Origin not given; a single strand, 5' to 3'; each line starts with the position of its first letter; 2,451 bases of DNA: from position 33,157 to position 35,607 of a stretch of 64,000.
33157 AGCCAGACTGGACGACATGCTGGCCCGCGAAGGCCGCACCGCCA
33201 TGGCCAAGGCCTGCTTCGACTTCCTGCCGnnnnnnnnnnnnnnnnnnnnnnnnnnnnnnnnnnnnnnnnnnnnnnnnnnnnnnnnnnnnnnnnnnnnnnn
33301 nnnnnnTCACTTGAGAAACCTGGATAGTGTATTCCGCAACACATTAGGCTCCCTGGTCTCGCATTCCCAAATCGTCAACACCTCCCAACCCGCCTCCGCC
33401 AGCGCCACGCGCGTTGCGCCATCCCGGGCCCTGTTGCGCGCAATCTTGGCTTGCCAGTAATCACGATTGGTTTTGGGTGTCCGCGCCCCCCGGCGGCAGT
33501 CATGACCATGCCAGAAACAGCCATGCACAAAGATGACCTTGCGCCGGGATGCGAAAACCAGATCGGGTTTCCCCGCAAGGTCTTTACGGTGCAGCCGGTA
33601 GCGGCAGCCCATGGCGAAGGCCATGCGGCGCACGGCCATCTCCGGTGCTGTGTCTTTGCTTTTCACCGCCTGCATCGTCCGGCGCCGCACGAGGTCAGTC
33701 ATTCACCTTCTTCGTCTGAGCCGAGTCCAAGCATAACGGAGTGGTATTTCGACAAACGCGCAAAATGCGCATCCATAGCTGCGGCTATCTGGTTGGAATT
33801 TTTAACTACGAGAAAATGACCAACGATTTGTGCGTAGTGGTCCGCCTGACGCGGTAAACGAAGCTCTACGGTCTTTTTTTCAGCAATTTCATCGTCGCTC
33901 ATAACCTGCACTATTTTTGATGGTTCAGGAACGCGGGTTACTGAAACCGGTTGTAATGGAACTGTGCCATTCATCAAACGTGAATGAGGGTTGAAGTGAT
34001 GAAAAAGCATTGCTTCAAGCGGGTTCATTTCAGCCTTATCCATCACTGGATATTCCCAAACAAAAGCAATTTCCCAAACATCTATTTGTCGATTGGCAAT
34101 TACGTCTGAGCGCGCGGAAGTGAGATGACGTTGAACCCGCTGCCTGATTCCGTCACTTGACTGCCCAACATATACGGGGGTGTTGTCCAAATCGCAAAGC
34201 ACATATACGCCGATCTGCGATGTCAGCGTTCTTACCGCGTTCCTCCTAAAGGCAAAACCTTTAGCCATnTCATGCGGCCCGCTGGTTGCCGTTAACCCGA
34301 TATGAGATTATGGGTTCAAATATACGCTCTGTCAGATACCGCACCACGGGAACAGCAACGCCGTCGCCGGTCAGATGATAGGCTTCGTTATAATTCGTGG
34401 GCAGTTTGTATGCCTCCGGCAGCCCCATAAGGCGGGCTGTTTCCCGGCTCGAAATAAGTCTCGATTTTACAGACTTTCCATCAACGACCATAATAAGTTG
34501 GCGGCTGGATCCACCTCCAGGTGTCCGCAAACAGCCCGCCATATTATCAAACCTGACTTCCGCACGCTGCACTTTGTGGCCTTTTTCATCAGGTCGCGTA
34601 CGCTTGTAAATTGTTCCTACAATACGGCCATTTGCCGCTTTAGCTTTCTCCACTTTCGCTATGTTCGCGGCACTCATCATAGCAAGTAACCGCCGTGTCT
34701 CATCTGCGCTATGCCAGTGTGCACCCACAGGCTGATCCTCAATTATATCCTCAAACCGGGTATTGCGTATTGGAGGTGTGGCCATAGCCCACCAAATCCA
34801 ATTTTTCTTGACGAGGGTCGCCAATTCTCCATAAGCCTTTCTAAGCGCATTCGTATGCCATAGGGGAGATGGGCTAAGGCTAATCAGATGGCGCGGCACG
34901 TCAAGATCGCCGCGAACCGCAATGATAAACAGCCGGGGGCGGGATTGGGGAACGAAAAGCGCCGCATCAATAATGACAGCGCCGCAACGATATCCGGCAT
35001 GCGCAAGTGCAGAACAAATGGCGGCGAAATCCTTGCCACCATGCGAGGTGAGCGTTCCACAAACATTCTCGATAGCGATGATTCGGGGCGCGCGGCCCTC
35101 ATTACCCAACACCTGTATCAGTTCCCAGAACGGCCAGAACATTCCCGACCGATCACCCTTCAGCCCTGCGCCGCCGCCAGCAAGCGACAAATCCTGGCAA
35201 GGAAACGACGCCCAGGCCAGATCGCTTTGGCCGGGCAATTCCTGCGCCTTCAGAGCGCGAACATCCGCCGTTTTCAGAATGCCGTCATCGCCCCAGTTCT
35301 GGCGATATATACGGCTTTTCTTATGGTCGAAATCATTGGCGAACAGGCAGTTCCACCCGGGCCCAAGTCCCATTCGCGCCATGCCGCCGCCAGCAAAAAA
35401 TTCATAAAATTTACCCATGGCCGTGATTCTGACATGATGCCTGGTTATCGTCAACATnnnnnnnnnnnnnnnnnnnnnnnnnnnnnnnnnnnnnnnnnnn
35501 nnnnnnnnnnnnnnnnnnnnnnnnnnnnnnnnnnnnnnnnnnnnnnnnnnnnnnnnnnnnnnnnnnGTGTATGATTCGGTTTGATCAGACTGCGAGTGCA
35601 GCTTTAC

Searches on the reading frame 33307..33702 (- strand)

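Call 98: search_protein_families(library=pfam, proteins=[window:33307-33702:-], max_evalue=0.001)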
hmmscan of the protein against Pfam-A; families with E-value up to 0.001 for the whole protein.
window:33307-33702:- (131 aa): 1 family
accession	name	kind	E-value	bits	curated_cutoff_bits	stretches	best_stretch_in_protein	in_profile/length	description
PF03852.21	Vsr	-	3.5e-30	104.1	27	1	5-71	8-74/74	DNA mismatch endonuclease Vsr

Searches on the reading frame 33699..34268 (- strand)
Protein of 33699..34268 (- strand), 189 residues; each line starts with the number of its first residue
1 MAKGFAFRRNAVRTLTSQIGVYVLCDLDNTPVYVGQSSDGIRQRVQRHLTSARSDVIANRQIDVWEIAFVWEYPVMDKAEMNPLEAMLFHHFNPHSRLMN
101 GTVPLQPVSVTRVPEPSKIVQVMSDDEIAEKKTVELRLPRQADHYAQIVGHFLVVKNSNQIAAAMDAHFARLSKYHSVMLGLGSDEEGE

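Call 98: search_protein_families(library=pfam, proteins=[window:33699-34268:-], max_evalue=0.001)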
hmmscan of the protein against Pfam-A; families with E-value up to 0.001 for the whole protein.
window:33699-34268:- (189 aa): 1 family
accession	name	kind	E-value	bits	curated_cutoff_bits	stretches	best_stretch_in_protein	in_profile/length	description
PF01541.30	GIY-YIG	-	1.3e-07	32.3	22.6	1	19-94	2-74/78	GIY-YIG catalytic domain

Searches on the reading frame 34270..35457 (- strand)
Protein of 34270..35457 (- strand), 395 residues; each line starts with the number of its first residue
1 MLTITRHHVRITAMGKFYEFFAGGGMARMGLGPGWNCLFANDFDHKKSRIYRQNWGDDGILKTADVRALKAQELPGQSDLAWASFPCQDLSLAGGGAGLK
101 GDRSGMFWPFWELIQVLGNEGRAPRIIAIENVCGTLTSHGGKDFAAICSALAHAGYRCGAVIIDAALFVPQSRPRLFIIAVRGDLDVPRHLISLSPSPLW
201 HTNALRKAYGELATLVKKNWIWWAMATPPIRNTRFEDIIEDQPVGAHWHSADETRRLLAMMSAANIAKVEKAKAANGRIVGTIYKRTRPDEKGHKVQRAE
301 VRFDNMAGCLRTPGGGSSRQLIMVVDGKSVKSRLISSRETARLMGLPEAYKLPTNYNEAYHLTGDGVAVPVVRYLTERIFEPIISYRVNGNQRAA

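Call 98: search_protein_families(library=pfam, proteins=[window:34270-35457:-], max_evalue=0.001)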
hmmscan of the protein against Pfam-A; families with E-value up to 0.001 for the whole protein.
window:34270-35457:- (395 aa): 1 family
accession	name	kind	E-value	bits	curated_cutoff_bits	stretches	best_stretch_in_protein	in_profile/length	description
PF00145.23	DNA_methylase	-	5.9e-45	154.5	22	1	16-380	2-323/324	C-5 cytosine-specific DNA methylase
